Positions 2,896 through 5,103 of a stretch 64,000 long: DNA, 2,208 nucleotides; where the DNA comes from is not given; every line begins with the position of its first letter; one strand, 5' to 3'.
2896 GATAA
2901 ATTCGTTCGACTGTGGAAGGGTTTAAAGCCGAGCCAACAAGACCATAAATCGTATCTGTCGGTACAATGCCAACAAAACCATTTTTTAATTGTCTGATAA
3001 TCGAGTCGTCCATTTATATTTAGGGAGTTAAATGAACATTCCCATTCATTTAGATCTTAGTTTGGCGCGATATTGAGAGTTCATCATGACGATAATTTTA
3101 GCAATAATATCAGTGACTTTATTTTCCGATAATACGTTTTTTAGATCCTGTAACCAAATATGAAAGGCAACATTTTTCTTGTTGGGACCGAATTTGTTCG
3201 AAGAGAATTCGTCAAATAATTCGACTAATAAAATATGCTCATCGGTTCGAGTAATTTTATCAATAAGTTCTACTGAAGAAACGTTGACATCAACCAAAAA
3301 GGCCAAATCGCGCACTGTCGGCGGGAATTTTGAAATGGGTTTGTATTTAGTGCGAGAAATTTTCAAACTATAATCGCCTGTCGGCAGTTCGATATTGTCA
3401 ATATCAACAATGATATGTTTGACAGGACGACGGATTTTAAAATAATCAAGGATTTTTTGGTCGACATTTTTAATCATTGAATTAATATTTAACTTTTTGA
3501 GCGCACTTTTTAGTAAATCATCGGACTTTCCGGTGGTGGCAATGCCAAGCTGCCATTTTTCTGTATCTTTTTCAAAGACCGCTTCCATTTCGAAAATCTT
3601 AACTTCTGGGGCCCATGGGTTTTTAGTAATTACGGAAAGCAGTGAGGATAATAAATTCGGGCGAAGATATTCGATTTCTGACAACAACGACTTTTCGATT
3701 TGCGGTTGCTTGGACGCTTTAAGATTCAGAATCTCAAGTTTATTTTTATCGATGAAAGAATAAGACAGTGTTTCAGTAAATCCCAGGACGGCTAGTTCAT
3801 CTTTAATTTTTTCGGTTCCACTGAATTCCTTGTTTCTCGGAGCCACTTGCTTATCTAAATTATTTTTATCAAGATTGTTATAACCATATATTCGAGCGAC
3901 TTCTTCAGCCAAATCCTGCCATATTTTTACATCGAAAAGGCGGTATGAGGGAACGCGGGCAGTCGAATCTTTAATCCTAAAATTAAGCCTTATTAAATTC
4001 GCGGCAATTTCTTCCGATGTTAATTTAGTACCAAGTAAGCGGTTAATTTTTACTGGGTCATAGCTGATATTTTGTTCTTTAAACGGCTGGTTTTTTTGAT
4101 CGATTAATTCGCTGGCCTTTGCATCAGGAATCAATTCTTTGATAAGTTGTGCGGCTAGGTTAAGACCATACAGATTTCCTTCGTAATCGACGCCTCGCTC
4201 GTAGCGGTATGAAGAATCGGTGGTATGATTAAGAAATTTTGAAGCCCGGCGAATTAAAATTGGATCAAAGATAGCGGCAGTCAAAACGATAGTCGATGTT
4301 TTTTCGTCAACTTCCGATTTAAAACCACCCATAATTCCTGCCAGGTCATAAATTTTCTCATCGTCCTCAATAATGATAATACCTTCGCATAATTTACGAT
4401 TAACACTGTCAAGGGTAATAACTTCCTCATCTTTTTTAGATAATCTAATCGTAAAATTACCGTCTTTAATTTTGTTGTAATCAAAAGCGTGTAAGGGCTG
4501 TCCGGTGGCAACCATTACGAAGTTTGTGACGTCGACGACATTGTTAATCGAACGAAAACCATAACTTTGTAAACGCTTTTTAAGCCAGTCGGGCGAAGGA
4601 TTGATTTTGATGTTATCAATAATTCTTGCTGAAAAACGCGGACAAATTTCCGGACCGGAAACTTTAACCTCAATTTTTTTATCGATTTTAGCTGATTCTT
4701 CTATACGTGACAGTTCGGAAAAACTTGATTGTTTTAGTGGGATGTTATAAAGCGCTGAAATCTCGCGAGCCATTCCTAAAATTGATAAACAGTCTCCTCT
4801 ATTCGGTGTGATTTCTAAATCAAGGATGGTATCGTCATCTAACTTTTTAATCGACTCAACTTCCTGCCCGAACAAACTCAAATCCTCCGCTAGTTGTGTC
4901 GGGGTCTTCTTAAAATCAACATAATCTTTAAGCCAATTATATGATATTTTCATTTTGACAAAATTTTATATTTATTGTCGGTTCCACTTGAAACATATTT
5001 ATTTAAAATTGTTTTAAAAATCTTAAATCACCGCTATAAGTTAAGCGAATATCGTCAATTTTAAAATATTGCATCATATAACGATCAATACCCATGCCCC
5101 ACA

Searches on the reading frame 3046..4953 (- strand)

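Call 44: search_protein_families(library=pfam, proteins=[window:3046-4953:-], max_evalue=0.001)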
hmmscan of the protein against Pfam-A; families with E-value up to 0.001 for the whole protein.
window:3046-4953:- (635 aa): 4 families
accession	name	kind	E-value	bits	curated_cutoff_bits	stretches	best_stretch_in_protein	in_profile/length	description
PF03483.22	B3_4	-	4.6e-61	205.9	29.3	1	104-274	2-172/174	B3/4 domain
PF03484.21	B5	-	4.5e-17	62.4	28.6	1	297-358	2-67/67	tRNA synthetase B5 domain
PF03147.19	FDX-ACB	-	6.3e-17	62.2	31.1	1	541-633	1-94/94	Ferredoxin-fold anticodon binding domain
PF17759.6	tRNA_synthFbeta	-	8.6e-16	58.5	22.4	1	372-507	14-159/214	Phenylalanyl tRNA synthetase beta chain CLM domain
